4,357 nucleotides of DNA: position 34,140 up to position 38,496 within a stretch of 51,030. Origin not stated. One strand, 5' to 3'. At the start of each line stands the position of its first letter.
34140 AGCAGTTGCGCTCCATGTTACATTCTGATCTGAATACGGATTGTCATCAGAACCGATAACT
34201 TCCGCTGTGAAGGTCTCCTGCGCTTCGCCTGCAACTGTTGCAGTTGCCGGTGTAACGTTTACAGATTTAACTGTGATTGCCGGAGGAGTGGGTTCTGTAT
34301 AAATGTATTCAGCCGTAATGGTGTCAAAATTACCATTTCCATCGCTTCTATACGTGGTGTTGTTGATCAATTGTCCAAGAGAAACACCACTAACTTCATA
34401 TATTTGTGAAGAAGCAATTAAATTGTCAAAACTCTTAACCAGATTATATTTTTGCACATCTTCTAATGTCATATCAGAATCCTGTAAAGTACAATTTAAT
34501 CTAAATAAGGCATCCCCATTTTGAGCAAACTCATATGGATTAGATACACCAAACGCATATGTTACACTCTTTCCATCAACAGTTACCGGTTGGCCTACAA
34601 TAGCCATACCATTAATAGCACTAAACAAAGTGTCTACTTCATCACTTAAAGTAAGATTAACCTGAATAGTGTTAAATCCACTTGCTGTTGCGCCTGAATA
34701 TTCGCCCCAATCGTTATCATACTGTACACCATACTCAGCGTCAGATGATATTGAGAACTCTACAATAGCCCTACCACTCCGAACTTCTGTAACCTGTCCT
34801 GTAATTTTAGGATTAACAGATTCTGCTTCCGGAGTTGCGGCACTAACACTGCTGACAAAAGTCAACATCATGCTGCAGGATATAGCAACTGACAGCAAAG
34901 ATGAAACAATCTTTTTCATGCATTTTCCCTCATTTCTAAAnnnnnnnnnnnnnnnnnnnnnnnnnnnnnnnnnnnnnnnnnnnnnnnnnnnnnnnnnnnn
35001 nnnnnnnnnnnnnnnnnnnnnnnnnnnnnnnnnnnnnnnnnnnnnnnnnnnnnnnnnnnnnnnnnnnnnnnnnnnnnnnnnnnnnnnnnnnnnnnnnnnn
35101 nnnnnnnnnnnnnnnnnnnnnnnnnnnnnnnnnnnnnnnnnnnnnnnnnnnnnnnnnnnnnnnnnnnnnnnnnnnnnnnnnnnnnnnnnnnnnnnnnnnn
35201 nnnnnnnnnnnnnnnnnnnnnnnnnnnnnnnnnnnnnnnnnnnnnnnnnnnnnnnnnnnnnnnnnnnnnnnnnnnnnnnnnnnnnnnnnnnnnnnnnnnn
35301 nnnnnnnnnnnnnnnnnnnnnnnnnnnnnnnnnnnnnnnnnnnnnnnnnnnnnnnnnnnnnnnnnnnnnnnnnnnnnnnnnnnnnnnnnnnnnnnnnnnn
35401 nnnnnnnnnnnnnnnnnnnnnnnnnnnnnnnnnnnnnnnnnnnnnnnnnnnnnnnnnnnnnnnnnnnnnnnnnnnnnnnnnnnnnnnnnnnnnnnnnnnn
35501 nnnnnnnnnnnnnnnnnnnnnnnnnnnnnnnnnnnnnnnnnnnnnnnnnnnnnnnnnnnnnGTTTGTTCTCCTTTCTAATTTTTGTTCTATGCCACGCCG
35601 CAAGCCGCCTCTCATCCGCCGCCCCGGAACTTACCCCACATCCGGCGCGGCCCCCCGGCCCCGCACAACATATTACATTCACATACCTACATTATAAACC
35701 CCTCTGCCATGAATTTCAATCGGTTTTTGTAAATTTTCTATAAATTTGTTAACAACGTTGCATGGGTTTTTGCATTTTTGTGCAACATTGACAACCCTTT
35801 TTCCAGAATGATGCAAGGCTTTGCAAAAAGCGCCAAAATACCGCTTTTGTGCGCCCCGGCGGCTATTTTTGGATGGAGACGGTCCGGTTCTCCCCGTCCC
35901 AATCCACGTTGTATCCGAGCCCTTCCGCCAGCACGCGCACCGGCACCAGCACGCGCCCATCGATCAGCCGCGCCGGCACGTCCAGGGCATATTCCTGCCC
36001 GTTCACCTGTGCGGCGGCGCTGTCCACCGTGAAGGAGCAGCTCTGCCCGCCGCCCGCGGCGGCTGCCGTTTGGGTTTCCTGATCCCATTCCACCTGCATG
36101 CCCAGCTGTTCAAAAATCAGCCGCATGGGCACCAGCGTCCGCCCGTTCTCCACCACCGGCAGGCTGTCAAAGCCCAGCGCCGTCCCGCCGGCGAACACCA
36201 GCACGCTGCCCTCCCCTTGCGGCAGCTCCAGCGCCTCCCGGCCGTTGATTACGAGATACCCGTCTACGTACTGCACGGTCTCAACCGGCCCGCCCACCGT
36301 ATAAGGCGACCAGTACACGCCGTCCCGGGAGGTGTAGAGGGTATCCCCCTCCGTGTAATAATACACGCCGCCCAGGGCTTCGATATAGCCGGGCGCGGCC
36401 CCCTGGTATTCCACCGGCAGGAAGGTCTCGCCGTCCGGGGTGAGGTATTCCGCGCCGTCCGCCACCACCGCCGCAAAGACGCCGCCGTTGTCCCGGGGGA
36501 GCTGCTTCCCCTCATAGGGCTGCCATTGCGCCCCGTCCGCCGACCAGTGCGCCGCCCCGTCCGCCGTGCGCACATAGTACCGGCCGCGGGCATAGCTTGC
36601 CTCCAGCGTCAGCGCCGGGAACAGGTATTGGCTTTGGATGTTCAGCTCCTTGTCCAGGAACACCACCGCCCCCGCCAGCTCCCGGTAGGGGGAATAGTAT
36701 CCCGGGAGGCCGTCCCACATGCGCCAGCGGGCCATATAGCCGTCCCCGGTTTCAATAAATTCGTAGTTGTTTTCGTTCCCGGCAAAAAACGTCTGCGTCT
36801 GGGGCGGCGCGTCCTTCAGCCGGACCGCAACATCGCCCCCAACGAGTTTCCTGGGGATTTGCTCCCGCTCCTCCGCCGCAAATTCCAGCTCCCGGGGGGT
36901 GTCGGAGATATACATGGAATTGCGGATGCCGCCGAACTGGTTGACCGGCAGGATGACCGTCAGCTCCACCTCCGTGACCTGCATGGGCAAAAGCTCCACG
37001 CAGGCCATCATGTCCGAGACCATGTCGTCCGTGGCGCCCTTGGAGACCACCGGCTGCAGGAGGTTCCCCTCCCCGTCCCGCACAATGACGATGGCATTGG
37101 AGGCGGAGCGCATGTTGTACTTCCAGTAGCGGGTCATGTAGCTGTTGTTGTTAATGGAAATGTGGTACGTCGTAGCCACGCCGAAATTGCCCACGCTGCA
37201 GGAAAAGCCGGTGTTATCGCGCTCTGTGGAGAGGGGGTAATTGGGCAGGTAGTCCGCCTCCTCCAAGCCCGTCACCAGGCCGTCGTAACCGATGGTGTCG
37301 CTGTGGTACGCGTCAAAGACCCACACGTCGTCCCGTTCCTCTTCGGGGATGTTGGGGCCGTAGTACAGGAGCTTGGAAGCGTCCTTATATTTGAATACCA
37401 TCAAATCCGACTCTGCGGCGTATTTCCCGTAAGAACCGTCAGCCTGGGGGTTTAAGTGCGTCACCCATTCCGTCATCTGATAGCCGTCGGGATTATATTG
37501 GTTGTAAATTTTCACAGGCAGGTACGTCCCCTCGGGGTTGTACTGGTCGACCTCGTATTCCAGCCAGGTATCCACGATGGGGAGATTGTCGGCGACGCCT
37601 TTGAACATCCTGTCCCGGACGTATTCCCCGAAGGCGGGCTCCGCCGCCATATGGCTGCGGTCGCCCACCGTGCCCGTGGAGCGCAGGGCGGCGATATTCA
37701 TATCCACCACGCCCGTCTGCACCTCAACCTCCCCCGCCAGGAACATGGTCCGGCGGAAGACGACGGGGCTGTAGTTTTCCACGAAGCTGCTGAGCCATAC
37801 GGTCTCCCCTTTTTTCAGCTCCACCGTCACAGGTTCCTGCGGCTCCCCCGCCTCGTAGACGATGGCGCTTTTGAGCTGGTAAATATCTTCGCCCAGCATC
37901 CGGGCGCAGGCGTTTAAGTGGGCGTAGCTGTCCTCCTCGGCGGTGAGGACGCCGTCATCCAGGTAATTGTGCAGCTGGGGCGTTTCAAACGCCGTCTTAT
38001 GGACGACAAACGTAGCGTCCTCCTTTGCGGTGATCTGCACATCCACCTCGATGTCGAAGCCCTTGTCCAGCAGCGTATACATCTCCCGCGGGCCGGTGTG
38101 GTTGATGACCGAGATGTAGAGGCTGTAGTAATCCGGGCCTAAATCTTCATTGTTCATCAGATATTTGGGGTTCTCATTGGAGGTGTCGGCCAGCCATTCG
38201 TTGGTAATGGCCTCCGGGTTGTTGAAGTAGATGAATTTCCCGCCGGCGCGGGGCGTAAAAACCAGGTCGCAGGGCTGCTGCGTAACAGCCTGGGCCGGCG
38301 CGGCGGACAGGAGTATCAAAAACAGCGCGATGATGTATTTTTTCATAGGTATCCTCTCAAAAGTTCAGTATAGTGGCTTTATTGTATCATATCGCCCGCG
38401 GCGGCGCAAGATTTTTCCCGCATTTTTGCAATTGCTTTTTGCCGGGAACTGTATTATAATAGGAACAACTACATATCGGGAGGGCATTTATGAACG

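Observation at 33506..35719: Self-contained secreted operon: dockerin-like protein + cohesin-like/Big_2 protein + leaderless acidic 53-aa peptide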

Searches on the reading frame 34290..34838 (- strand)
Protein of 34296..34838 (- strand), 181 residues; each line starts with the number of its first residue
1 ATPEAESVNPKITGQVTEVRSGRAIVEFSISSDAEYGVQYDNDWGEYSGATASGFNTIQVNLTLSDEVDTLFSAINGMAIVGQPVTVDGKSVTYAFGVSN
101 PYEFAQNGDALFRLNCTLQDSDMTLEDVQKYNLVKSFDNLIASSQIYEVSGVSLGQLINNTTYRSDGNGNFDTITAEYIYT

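Call 24: find_homologous_proteins(query=window:34296-34838:-, max_evalue=0.01)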
Query window:34296-34838:- (181 aa): 1 proteins with E <= 0.01 among 69 candidates.
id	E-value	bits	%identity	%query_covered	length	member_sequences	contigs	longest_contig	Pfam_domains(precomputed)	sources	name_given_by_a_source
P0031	2.0e-26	111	100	33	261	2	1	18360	-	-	-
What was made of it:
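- Tried and rejected: Homologue search with the N-module alone found nothing useful (call 24).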

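Call 32: search_solved_structures(query=A3, max_evalue=10, show_alignments=2)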
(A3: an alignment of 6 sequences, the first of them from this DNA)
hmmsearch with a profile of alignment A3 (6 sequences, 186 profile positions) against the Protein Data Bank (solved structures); distinct sequences matched with E-value up to 10: 1.
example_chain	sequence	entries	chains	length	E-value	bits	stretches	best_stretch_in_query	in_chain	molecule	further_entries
3jd5_k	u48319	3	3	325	0.67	12.8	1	112-147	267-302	28S ribosomal protein S35, mitochondrial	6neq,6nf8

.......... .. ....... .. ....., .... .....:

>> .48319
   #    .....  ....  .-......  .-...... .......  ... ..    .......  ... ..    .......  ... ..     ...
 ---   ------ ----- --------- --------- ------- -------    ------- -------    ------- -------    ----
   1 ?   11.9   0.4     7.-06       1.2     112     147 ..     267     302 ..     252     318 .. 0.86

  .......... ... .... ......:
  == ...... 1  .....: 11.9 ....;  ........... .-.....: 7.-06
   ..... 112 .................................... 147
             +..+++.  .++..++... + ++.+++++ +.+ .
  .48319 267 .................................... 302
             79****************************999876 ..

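Call 40: predict_structure(alignment_id=A4)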
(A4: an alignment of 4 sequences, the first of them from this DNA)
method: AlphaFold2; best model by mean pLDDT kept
length: 183 residues; sequences in the alignment: 4
mean_pLDDT: 85.2   pTM: 0.82
mean pLDDT of the five models: 85.2, 82.1, 79.1, 75.9, 59.0
residues with pLDDT >= 90: 82; 70-90: 81; 50-70: 12; < 50: 8
segments of 3 or more residues with pLDDT < 50: 1-5
pLDDT, mean of each block of 10 residues (from residue 1): 57 93 94 79 83 90 94 93 88 86 81 96 90 91 88 85 73 81 51
secondary structure, 60 per line:
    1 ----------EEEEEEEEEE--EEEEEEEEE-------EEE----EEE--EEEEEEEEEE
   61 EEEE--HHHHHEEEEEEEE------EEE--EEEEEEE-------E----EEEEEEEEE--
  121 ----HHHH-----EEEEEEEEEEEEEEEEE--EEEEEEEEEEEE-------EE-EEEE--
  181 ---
elements in order: E11-20 E23-31 E39-41 E46-48 E51-64 H67-71 E72-79 E86-88 E91-97 E110-118 H125-128 E134-150 E153-164 E175-178
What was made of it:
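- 34296..34838 (-): Type-A N-module of G2: a cohesin-slot beta module ending in the invariant motif YR-x-DGNG. AF2 gives pLDDT 85 and pTM 0.82, nearly all beta (call 40).
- On Cohesin (Pfam PF00963): The model is confident (pLDDT 85) and nearly all beta, with about 9-10 main strands (call 40).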

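Call 42: fold_search(model_id=the predicted structure, library=pdb)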
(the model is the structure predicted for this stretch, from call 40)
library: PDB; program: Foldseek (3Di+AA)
matches with E <= 10: 1673; with E <= 0.001: 9
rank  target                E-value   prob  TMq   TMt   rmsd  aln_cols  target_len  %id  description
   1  3h85_A                9.8e-05  1.00  0.36  0.28  13.9       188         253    9  Molecular basis for the association of PIPKI gamma-p90 with the clathrin adaptor AP-2 (released 2009-11-24)
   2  6bnt_A                1.1e-04  1.00  0.38  0.30  13.5       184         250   11  Crystal structure of AP2 mu1 adaptin C-terminal domain with IRS-1 peptide (released 2018-11-21)
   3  5lxv_A                1.2e-04  1.00  0.40  0.42  12.1       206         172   12  Crystal structure of Ruminococcus flavefaciens scaffoldin C cohesin in complex with a dockerin from an uncharacterized (released 2016-10-19)
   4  7ohz_B                1.4e-04  1.00  0.38  0.26  13.3       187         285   11  Crystal structure of AP2 Mu2 - FCHO2 chimera (His6-tagged) (released 2022-06-01)
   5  4emz_A                4.5e-04  1.00  0.35  0.27  13.3       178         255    9  HIV-1 Nef in complex with MHC-I cytoplasmic domain and Mu1 adaptin subunit of AP1 adaptor (second domain) (released 2012-06-20)
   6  7oi5_B                5.6e-04  1.00  0.38  0.26  13.3       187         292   11  Crystal structure of AP2 Mu2 - FCHO2 chimera (GST cleaved) (released 2022-06-01)
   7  2jh2_B                6.6e-04  0.99  0.32  0.41  10.4       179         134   12  X-ray crystal structure of a cohesin-like module from Clostridium perfringens (released 2007-11-06)
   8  7oi5_D                8.2e-04  1.00  0.39  0.27  13.3       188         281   11  Crystal structure of AP2 Mu2 - FCHO2 chimera (GST cleaved) (released 2022-06-01)
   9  4en2_M                9.1e-04  1.00  0.35  0.27  13.9       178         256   10  HIV-1 Nef in complex with MHC-I cytoplasmic domain and Mu1 adaptin subunit of AP1 adaptor (second domain) (released 2012-06-20)
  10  7c7r_A                1.3e-03  0.96  0.30  0.16  11.7       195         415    9  Biofilm associated protein - B domain (released 2021-05-12)
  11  6k35_A                2.1e-03  1.00  0.36  0.13   8.1       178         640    8  Crystal structure of GH20 exo beta-N-acetylglucosaminidase from Vibrio harveyi in complex with NAG-thiazoline (released 2020-05-13)
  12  4en2_A                2.4e-03  1.00  0.36  0.28  13.2       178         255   10  HIV-1 Nef in complex with MHC-I cytoplasmic domain and Mu1 adaptin subunit of AP1 adaptor (second domain) (released 2012-06-20)
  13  6qh5_M                2.6e-03  1.00  0.37  0.29  14.2       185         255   10  AP2 clathrin adaptor mu2T156-phosphorylated core in closed conformation (released 2019-09-04)
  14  8t1o_M                2.9e-03  1.00  0.38  0.20  14.0       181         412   10  AP2 bound to MSP2N2 nanodisc with Tgn38 cargo peptide; composite map (released 2023-07-12)
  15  2jh2_C                2.9e-03  0.99  0.36  0.47   9.0       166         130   11  X-ray crystal structure of a cohesin-like module from Clostridium perfringens (released 2007-11-06)
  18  2jh2_A                3.7e-03  0.97  0.31  0.40  10.3       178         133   12  X-ray crystal structure of a cohesin-like module from Clostridium perfringens (released 2007-11-06)
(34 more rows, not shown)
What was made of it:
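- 34296..34838 (-): Foldseek rank 3 is the R. flavefaciens ScaC cohesin 5lxv_A (E 1.2e-4, TM 0.40), and the cohesin-like 2jh2 also appears (call 42).
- The type-A model's third-best PDB match is a cohesin solved in complex with a dockerin (5lxv_A; call 42). Fold similarity is weak (TM 0.3-0.4) and AP-2 mu-homology domains score equally well (call 42).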

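Call 89: search_protein_families(library=pfam, proteins=[window:34296-34838:-], max_evalue=10)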
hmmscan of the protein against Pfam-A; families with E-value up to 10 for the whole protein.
seq(181 aa): 0 families
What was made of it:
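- There is no Pfam hit even when the module is isolated (call 89). Many other allele types also lack a cohesin hit (call 89).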

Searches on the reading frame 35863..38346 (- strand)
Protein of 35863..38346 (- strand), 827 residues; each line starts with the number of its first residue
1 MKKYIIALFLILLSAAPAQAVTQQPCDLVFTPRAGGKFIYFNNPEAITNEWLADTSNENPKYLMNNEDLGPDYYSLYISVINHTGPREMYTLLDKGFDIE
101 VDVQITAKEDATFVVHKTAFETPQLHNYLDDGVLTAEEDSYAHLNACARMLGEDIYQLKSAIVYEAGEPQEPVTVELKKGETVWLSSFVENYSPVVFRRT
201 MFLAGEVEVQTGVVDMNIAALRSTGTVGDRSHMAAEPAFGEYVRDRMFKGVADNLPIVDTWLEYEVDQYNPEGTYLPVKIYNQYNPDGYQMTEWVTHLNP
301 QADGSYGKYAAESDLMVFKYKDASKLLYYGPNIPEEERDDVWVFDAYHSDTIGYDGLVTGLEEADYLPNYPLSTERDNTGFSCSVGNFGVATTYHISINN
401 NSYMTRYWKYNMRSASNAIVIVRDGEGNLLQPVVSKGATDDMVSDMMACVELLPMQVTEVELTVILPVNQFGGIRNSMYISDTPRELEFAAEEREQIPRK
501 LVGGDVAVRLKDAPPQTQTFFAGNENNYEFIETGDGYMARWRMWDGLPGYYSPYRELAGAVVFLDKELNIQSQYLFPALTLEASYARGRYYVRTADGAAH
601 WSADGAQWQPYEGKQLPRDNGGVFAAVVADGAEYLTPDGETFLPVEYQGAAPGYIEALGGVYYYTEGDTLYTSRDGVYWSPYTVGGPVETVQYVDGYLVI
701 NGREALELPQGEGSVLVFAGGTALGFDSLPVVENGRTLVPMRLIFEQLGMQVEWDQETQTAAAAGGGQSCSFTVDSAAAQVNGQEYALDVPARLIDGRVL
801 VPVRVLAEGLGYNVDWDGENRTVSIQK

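Call 22: search_protein_families(library=ncbifam, proteins=[window:35863-38346:-], max_evalue=10)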
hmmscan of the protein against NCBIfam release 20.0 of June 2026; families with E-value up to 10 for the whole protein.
window:35863-38346:- (827 aa): 1 family
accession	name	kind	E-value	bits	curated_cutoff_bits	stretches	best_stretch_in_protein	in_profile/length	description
NF011285.0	PRK14696.1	equivalog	0.0032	15.6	1278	1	736-806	35-105/757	primary-amine oxidase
